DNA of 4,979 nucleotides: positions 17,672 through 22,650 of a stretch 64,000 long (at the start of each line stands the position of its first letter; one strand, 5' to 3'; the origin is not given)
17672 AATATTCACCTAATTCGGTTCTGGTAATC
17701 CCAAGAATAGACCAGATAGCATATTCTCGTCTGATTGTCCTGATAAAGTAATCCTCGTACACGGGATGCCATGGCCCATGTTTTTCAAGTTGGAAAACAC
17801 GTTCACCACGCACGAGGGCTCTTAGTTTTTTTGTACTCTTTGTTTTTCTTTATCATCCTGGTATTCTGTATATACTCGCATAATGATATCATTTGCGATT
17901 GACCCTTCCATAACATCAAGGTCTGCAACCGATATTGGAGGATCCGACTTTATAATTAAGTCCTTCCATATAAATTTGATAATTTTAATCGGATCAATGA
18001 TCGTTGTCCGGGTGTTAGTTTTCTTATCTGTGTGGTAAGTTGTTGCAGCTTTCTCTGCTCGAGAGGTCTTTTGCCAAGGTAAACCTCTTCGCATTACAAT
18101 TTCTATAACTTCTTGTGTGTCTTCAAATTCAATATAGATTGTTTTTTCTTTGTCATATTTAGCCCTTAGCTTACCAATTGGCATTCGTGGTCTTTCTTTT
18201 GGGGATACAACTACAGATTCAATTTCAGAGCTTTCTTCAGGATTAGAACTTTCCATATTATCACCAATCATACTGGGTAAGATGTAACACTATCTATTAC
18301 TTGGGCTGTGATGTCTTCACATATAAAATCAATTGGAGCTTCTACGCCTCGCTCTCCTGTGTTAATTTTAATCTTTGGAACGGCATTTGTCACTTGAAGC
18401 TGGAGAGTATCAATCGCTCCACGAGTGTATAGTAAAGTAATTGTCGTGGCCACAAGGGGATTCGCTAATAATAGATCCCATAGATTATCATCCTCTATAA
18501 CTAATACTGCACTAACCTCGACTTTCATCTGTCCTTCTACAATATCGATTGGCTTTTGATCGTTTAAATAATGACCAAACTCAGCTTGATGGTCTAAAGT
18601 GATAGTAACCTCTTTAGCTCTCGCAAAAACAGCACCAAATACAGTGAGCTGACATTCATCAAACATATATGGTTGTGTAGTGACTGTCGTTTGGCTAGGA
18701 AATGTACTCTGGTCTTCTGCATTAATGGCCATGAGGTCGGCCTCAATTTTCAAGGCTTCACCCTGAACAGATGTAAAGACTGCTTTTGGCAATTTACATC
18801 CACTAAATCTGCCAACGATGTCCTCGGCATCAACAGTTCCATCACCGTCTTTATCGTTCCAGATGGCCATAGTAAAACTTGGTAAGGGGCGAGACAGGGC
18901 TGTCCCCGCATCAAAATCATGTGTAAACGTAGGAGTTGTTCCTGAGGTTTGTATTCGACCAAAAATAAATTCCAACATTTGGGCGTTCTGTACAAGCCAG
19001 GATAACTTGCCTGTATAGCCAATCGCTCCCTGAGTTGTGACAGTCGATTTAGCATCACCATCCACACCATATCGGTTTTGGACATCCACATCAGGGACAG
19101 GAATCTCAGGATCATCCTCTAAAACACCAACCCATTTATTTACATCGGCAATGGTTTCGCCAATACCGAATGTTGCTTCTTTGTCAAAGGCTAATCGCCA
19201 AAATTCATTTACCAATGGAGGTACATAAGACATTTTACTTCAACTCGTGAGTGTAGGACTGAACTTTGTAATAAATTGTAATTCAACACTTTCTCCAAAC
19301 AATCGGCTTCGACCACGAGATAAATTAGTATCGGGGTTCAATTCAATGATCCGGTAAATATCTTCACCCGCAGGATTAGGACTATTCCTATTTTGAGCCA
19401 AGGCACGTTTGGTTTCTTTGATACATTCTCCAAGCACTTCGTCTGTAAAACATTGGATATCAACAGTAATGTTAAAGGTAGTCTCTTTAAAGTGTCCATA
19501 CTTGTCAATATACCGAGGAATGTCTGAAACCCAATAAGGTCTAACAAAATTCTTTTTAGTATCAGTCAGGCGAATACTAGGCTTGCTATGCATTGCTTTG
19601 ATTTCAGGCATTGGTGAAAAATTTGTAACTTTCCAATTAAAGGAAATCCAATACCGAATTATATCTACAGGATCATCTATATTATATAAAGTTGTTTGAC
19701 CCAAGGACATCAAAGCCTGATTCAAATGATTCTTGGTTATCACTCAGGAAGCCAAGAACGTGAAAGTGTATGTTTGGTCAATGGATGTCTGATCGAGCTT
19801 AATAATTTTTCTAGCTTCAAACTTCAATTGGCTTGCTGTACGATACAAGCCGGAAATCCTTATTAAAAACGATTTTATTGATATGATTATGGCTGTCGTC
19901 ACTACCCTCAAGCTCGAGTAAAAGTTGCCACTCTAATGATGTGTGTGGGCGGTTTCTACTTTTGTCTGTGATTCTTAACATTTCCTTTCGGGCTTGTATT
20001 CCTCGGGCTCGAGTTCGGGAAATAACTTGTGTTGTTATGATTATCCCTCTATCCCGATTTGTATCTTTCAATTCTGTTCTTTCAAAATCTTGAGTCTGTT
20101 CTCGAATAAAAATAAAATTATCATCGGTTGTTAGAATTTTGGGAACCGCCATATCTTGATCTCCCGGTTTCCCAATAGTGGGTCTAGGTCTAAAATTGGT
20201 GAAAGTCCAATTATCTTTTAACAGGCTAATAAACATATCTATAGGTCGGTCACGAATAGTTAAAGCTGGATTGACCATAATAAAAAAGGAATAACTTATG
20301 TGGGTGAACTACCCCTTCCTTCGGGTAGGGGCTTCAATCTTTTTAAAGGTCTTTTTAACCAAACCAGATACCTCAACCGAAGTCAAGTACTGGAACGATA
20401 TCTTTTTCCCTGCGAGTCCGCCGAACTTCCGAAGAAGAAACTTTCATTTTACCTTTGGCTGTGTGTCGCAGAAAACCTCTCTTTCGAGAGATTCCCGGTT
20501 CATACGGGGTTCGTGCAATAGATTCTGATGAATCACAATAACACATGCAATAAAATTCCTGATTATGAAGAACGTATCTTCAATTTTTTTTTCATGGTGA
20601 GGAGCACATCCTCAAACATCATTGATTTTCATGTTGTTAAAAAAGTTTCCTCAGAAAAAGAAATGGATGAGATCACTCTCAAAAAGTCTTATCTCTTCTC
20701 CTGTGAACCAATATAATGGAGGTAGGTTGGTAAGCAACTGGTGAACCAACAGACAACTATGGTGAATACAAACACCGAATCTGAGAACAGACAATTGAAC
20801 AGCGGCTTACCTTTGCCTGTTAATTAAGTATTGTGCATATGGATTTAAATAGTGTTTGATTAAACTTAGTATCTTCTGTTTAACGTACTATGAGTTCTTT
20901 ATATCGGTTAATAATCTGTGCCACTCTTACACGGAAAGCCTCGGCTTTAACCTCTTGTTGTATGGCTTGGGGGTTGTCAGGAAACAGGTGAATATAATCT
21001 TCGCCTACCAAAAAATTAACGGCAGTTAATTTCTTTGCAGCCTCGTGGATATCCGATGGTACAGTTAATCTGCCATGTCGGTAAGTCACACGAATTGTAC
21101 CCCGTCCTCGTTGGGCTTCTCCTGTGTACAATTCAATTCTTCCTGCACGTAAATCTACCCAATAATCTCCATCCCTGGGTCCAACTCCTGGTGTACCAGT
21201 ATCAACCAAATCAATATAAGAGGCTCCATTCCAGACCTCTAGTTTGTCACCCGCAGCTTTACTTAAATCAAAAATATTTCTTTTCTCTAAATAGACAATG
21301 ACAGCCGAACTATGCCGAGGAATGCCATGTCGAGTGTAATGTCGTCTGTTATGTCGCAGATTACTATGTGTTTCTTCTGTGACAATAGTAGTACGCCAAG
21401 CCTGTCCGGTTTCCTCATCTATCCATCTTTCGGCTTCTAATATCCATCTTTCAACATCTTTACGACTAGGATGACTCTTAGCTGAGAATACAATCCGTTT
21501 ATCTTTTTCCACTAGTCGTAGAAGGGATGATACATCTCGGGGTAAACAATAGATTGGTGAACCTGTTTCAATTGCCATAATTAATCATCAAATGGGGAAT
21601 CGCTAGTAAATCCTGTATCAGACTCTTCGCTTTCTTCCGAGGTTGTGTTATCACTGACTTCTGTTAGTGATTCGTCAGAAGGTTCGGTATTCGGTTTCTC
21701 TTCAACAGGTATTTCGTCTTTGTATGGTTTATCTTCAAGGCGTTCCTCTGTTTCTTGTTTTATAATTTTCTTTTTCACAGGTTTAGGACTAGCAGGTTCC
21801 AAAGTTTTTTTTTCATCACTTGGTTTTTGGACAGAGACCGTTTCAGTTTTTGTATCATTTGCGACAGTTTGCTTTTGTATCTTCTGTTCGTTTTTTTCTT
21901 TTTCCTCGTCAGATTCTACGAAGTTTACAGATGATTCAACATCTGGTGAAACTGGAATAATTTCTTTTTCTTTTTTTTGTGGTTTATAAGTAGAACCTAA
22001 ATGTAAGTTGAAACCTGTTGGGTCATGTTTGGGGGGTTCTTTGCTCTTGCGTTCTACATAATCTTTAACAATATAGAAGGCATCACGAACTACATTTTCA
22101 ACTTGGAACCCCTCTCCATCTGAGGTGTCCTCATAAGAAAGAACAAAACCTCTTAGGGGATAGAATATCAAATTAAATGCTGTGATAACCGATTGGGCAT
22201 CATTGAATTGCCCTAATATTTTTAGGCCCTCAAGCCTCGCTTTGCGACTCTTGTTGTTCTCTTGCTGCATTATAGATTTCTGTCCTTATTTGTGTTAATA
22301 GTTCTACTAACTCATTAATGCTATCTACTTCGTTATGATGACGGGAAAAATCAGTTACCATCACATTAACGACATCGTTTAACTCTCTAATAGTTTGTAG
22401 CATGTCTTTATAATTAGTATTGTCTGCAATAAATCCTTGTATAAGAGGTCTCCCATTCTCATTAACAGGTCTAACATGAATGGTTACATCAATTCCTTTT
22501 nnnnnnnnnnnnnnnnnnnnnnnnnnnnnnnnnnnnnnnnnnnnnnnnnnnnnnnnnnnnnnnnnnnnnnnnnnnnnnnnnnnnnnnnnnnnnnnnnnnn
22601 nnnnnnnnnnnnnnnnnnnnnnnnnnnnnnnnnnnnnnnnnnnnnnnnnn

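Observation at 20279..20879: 600-nt ORF-free, GC-rich, hairpin-dense segment interrupting the virion structural operon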

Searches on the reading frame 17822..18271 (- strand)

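Call 10: search_protein_families(library=phrogs, proteins=[window:17822-18271:-], max_evalue=0.01)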
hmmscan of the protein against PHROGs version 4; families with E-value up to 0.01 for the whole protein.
window:17822-18271:- (149 aa): 0 families

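Call 11: search_protein_families(library=pfam, proteins=[window:17822-18271:-], max_evalue=0.01)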
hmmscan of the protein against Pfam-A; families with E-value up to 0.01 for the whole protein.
window:17822-18271:- (149 aa): 1 family
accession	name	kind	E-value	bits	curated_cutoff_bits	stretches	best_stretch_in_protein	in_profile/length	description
PF13151.12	DUF3990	-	0.0038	17.3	32.2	1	68-143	47-122/152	Protein of unknown function (DUF3990)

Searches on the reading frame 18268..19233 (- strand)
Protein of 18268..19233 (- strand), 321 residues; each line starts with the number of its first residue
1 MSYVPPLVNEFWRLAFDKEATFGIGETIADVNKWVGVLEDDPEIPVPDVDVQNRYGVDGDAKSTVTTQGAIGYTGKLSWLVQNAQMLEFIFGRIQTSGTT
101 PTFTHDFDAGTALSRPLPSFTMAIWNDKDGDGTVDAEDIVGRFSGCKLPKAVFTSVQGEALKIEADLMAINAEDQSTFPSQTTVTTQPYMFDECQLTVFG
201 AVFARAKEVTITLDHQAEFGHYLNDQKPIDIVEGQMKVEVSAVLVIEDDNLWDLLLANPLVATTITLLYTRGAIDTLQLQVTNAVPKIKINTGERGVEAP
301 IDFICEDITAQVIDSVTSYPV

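Call 10: search_protein_families(library=phrogs, proteins=[window:18268-19233:-], max_evalue=0.01)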
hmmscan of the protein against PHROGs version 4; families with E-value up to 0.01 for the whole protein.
window:18268-19233:- (321 aa): 2 families
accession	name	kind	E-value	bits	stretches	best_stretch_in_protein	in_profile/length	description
phrog_290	-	tail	4e-16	60.3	1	63-271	69-281/411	minor tail protein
phrog_18409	-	tail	1.1e-05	25.8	1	143-249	124-233/310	minor tail protein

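Call 11: search_protein_families(library=pfam, proteins=[window:18268-19233:-], max_evalue=0.01)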
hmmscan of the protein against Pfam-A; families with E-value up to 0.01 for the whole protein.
window:18268-19233:- (321 aa): 1 family
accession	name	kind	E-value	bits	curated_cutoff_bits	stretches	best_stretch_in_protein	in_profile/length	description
PF18906.5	Phage_tube_2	-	1.8e-18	67.5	27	1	13-304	5-265/266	Phage tail tube protein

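Call 96: find_related_loci(query=window:18268-19233:-, collection=viral_contigs, flank=6000)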
Query window:18268-19233:- (321 aa) in viral_contigs; peptide patterns used: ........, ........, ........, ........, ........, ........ (x = any residue, [..] = any of these).
2 stretches matched a pattern, but none encodes a relative of the query by tblastn (E <= 1e-3).

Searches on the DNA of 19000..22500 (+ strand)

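Call 9: search_dna_similar(query=window:19000-22500:+, collection=phages, mode=distant, max_rows=20)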
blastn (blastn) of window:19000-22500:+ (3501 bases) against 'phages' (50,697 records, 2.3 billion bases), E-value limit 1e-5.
No match.

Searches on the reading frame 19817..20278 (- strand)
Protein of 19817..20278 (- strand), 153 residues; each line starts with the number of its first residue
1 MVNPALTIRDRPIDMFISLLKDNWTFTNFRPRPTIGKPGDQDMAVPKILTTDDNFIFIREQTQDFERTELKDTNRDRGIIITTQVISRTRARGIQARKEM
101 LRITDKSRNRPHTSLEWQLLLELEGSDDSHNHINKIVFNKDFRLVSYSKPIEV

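Call 10: search_protein_families(library=phrogs, proteins=[window:19817-20278:-], max_evalue=0.01)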
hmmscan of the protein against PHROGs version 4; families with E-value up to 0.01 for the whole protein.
window:19817-20278:- (153 aa): 0 families

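Call 11: search_protein_families(library=pfam, proteins=[window:19817-20278:-], max_evalue=0.01)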
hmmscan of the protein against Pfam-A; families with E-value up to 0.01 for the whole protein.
window:19817-20278:- (153 aa): 0 families

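Call 13: find_related_loci(query=window:19817-20278:-, collection=viral_contigs, flank=4000)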
Query window:19817-20278:- (153 aa) in viral_contigs; peptide patterns used: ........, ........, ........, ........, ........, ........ (x = any residue, [..] = any of these).
7 stretches matched a pattern, but none encodes a relative of the query by tblastn (E <= 1e-3).

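Call 46: list_cluster_members(proteins=[window:19817-20278:-, window:19240-19710:-, window:18268-19233:-, window:20880-21578:-])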
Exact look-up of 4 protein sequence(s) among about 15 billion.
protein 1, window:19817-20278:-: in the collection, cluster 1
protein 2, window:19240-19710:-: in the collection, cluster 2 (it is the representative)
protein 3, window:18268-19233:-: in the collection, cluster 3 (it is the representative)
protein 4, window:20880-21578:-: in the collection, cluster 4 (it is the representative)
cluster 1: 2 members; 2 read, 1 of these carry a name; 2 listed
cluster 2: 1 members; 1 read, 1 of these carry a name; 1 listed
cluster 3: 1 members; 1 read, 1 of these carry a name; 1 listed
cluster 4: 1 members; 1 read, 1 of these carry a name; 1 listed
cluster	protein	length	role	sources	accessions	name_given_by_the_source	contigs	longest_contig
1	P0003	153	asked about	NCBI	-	-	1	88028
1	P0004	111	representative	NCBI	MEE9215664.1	MAG: hypothetical protein V3U54_12990 [Thermodesulfobacteriota bacterium]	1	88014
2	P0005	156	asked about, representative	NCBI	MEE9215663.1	MAG: hypothetical protein V3U54_12985 [Thermodesulfobacteriota bacterium]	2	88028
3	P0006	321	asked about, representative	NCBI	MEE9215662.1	MAG: phage tail tube protein [Thermodesulfobacteriota bacterium]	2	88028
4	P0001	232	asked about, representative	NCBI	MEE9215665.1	MAG: hypothetical protein V3U54_12995 [Thermodesulfobacteriota bacterium]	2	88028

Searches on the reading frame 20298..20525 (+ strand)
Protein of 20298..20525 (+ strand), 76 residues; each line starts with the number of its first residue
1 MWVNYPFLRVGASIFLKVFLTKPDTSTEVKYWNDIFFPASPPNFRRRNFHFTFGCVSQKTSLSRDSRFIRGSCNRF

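Call 26: search_protein_families(library=phrogs, proteins=[window:20298-20525:+], max_evalue=1)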
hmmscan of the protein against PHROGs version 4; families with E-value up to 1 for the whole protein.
seq(76 aa): 0 families

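Call 27: search_protein_families(library=pfam, proteins=[window:20298-20525:+], max_evalue=1)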
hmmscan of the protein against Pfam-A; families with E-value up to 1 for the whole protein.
seq(76 aa): 0 families

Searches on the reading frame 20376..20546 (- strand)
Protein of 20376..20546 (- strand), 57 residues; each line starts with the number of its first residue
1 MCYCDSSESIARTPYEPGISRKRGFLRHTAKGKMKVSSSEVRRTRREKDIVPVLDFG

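Call 26: search_protein_families(library=phrogs, proteins=[window:20376-20546:-], max_evalue=1)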
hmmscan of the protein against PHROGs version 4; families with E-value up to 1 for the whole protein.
seq(57 aa): 0 families

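Call 27: search_protein_families(library=pfam, proteins=[window:20376-20546:-], max_evalue=1)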
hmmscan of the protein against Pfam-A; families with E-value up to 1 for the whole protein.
seq(57 aa): 0 families

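Call 75: predict_structure(protein=window:20376-20546:-)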
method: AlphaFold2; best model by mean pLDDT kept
length: 57 residues; sequences in the alignment: 1
mean_pLDDT: 62.6   pTM: 0.11
mean pLDDT of the five models: 62.6, 60.1, 59.9, 58.4, 58.1
residues with pLDDT >= 90: 0; 70-90: 6; 50-70: 51; < 50: 0
segments of 3 or more residues with pLDDT < 50: none
pLDDT, mean of each block of 10 residues (from residue 1): 59 64 68 62 58 65
secondary structure, 60 per line:
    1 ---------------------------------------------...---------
elements in order:

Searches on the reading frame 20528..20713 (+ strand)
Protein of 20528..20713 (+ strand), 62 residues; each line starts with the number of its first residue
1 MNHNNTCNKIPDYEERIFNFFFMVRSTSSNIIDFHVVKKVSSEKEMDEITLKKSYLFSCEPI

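Call 74: search_protein_representatives(protein=window:20528-20713:+)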
Query: 62 residues. Proteins with E-value up to 0.001 (for the whole library): 0; up to 1e-10: 0; up to 1e-30: 0. The best 0 are listed.
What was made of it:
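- On Protein-coding gene or recent pseudogene of a known family: HMMER of the +62-aa ORF against 1.84 billion proteins gave 0 hits (call 74).
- Checked: 0 hits for the +62-aa ORF among 1.84 billion proteins (call 74).
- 0 hits for the 62-aa ORF among 1.84 billion proteins (call 74).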

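Call 91: predict_structure(protein=window:20528-20713:+)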
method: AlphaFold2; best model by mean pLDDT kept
length: 62 residues; sequences in the alignment: 1
mean_pLDDT: 50.5   pTM: 0.24
mean pLDDT of the five models: 50.5, 44.9, 44.3, 43.4, 42.6
residues with pLDDT >= 90: 0; 70-90: 0; 50-70: 30; < 50: 32
segments of 3 or more residues with pLDDT < 50: 28-54
pLDDT, mean of each block of 10 residues (from residue 1): 57 56 49 43 44 55 50
secondary structure, 60 per line:
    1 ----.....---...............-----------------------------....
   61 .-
elements in order: E5-9 H13-27 E57-61
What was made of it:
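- Checked: AlphaFold gave coil or low confidence for the -57-aa and +62-aa ORFs (calls 75, 91).
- AlphaFold gave coil or pLDDT 50 (calls 75, 91).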
